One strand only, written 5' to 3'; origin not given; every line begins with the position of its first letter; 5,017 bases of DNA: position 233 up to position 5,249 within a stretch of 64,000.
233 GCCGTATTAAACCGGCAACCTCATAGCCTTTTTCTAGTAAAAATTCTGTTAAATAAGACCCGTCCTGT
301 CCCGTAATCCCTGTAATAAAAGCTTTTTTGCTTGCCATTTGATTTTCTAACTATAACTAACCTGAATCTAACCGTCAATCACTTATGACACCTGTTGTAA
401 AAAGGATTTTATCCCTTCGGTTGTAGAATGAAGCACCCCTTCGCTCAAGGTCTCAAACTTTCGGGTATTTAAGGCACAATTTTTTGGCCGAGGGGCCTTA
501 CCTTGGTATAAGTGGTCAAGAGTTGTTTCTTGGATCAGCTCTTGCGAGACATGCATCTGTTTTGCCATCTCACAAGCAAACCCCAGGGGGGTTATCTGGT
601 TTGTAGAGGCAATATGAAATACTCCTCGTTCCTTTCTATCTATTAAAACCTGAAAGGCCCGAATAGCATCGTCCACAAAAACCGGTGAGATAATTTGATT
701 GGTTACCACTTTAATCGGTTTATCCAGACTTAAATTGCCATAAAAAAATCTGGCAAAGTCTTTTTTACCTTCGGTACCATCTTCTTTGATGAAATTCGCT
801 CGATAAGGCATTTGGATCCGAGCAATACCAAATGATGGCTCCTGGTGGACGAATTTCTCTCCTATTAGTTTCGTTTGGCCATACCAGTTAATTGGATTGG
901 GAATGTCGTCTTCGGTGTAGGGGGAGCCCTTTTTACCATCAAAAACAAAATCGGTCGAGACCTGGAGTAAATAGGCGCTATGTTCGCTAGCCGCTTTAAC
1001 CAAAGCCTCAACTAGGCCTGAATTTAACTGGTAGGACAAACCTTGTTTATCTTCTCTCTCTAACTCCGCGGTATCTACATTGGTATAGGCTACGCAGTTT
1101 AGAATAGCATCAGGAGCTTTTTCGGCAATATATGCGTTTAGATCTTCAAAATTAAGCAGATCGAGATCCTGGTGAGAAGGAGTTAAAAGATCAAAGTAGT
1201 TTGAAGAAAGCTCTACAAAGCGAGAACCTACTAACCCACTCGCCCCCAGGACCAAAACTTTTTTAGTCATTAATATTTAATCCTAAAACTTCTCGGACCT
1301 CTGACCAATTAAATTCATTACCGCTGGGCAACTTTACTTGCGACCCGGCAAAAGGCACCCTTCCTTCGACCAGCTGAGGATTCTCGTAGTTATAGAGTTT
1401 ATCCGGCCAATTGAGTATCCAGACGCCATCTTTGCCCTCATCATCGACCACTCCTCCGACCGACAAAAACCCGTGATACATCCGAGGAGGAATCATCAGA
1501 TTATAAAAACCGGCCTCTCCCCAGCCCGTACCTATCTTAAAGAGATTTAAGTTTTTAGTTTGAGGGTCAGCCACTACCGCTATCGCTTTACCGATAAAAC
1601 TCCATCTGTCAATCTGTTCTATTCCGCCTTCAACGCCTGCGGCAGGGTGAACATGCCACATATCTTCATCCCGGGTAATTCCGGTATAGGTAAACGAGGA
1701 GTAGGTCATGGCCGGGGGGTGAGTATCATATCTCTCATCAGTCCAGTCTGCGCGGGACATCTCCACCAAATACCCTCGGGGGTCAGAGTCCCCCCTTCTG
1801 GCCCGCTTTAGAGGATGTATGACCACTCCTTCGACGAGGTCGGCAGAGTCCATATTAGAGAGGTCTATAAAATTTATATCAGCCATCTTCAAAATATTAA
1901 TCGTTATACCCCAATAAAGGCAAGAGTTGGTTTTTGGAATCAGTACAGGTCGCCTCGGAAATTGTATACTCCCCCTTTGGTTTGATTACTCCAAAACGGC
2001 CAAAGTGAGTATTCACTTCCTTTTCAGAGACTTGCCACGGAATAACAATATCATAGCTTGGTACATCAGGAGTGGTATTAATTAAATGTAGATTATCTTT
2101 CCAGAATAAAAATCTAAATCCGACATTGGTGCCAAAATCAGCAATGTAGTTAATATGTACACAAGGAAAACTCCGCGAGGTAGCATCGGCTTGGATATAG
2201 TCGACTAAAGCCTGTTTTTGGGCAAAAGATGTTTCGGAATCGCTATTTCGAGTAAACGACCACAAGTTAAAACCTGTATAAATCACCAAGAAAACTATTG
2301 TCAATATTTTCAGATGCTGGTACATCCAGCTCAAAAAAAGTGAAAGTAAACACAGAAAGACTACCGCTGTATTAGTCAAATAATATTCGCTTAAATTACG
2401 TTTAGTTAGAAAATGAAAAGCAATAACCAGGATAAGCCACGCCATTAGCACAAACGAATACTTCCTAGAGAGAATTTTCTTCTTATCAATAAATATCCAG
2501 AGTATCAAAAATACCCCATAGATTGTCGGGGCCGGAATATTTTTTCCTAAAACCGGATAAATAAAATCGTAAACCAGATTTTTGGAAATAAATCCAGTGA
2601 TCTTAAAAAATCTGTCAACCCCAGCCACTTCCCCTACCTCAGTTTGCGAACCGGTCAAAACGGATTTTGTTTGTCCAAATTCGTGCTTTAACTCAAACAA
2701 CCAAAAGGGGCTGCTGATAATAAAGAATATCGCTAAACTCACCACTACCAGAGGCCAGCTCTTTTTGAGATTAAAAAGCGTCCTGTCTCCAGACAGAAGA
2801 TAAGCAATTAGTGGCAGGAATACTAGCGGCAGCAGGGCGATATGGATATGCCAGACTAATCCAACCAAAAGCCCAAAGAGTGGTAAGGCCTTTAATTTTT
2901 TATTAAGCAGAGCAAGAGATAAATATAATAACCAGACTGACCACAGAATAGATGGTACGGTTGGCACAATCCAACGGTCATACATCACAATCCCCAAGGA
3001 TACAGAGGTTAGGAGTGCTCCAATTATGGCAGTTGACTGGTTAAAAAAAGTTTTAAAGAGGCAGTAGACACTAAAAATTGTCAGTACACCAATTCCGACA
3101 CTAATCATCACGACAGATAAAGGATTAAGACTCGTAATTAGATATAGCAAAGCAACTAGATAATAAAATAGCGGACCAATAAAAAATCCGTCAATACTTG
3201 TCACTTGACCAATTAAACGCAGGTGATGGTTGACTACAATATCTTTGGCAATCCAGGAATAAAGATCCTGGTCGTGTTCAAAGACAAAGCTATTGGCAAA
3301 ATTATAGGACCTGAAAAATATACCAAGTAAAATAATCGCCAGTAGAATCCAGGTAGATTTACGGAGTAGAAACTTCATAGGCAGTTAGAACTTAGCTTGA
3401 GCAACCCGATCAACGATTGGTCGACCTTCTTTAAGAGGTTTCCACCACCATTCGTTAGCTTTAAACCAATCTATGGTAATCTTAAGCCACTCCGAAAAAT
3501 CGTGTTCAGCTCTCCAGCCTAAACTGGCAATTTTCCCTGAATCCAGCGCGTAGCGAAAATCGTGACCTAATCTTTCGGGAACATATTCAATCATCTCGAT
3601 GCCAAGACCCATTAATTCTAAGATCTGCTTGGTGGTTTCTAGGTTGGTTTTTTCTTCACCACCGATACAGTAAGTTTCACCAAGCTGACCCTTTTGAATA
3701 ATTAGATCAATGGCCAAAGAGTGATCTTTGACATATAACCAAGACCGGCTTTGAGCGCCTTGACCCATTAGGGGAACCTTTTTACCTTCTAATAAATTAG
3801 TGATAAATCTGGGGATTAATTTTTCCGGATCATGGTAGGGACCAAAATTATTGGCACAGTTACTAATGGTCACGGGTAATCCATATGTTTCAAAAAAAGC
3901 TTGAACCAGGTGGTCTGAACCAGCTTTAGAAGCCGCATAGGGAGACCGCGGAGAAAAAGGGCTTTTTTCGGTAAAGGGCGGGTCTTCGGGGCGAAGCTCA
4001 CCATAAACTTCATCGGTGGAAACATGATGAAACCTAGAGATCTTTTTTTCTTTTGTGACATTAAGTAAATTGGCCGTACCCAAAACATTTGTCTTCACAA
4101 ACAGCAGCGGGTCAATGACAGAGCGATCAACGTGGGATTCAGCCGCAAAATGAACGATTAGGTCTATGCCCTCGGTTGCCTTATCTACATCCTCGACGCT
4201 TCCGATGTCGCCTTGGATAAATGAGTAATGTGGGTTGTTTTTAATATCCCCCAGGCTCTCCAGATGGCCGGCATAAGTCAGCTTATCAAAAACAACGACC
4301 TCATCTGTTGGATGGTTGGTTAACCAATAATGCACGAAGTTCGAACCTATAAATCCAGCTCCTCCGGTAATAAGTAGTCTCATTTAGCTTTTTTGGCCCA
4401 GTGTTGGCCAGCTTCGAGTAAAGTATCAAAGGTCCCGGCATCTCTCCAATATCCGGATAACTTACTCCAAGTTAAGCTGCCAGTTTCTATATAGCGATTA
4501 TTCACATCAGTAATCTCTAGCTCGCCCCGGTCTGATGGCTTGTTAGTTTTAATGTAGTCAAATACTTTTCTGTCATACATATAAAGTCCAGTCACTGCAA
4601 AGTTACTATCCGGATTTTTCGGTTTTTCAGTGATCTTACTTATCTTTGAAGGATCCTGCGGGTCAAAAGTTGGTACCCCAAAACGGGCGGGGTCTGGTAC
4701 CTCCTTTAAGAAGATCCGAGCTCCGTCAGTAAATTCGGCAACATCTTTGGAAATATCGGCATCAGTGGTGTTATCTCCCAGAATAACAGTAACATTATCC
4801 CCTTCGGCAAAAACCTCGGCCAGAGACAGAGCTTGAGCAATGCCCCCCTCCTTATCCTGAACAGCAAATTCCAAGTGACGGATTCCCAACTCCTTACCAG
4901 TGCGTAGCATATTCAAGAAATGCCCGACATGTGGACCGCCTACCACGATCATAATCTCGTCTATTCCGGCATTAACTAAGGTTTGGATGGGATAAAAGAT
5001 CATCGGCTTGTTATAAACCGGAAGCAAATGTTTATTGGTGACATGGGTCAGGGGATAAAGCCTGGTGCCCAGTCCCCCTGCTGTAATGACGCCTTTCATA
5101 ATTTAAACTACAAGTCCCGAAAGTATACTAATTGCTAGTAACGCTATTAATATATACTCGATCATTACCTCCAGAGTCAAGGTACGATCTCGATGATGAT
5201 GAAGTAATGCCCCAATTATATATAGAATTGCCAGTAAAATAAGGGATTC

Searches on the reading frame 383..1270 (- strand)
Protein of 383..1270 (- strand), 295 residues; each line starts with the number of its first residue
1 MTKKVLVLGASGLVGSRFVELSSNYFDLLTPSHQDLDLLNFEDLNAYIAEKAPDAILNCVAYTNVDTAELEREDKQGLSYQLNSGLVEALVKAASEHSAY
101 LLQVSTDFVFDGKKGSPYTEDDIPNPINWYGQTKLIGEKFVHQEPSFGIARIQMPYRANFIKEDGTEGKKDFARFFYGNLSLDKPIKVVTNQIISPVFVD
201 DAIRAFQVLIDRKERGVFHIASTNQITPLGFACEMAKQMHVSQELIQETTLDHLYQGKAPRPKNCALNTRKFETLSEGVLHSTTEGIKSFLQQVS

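Call 107: search_protein_families(library=pfam, proteins=[window:383-1270:-], max_evalue=0.0001)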
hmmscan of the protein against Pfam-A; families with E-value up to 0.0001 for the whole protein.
window:383-1270:- (295 aa): 3 families
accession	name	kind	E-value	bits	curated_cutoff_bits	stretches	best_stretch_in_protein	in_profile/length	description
PF04321.23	RmlD_sub_bind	-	2.2e-56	191.5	27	1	4-294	2-285/287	RmlD substrate binding domain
PF01370.27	Epimerase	-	1.1e-15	58.2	20.9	1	5-216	1-231/240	NAD dependent epimerase/dehydratase family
PF16363.11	GDP_Man_Dehyd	-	3e-07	30.6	27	1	35-142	58-165/332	GDP-mannose 4,6 dehydratase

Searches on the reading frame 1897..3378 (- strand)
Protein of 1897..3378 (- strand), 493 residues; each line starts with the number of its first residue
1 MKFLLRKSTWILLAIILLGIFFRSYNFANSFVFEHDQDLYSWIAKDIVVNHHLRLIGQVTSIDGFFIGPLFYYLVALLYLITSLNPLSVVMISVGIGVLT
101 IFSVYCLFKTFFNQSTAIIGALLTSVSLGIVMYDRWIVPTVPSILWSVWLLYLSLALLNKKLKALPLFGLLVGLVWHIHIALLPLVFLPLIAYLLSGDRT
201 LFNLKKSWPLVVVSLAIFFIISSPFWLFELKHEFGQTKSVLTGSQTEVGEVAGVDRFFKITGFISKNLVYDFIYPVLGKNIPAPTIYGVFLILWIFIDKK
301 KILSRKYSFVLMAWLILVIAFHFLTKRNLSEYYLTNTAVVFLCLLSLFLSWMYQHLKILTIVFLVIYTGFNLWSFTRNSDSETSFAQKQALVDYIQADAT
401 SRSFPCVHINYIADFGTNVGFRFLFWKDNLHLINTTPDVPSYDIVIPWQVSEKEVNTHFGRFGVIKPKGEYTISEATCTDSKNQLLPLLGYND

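Call 107: search_protein_families(library=pfam, proteins=[window:1897-3378:-], max_evalue=0.0001)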
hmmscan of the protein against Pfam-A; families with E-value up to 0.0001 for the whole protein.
window:1897-3378:- (493 aa): 1 family
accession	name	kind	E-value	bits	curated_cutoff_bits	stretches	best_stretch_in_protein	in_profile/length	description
PF13231.12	PMT_2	-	3.9e-11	43.8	26.1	1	69-225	4-157/160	Dolichyl-phosphate-mannose-protein mannosyltransferase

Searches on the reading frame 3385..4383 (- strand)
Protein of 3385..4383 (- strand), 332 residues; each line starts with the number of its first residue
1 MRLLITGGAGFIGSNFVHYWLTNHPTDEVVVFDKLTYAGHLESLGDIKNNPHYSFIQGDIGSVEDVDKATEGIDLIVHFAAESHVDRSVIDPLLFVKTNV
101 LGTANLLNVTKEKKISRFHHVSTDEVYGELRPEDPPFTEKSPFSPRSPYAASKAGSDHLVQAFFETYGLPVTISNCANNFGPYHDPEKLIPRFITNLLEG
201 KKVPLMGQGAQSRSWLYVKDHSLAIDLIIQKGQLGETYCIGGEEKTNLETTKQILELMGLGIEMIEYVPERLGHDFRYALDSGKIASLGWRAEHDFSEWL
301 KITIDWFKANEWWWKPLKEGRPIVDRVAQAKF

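Call 107: search_protein_families(library=pfam, proteins=[window:3385-4383:-], max_evalue=0.0001)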
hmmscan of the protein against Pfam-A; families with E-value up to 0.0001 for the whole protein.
window:3385-4383:- (332 aa): 7 families
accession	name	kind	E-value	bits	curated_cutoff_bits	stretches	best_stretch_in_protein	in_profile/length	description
PF16363.11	GDP_Man_Dehyd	-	4.3e-70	237.2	27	1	4-301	1-330/332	GDP-mannose 4,6 dehydratase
PF01370.27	Epimerase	-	2.4e-63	214.2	20.9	1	4-241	2-240/240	NAD dependent epimerase/dehydratase family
PF01073.25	3Beta_HSD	-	8.6e-20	71.3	22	1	4-224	1-224/280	3-beta hydroxysteroid dehydrogenase/isomerase family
PF07993.18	NAD_binding_4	-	6.6e-16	58.7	20.1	1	5-176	1-204/258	Male sterility protein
PF02719.21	Polysacc_synt_2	-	1.1e-15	58.1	20.2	1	3-125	1-130/293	Polysaccharide biosynthesis protein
PF04321.23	RmlD_sub_bind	-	3.8e-11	43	27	1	1-164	1-140/287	RmlD substrate binding domain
PF13460.12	NAD_binding_10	-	8.3e-09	36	27.2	1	7-162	1-133/184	NAD(P)H-binding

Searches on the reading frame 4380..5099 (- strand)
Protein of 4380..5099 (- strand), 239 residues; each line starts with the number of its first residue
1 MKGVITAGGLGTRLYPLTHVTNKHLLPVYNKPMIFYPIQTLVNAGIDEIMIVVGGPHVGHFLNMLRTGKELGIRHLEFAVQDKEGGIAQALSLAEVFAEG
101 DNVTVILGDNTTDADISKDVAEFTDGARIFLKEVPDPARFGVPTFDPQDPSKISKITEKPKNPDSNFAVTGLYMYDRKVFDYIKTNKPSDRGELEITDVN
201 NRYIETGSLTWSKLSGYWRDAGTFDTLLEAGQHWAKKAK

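Call 107: search_protein_families(library=pfam, proteins=[window:4380-5099:-], max_evalue=0.0001)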
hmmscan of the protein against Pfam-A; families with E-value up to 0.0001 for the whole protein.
window:4380-5099:- (239 aa): 2 families
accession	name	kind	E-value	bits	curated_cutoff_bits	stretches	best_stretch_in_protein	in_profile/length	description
PF00483.29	NTP_transferase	-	3.7e-52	177.8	21.2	1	2-235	1-243/245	Nucleotidyl transferase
PF12804.13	NTP_transf_3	-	2.6e-08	34.6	27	1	3-110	1-96/160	MobA-like NTP transferase domain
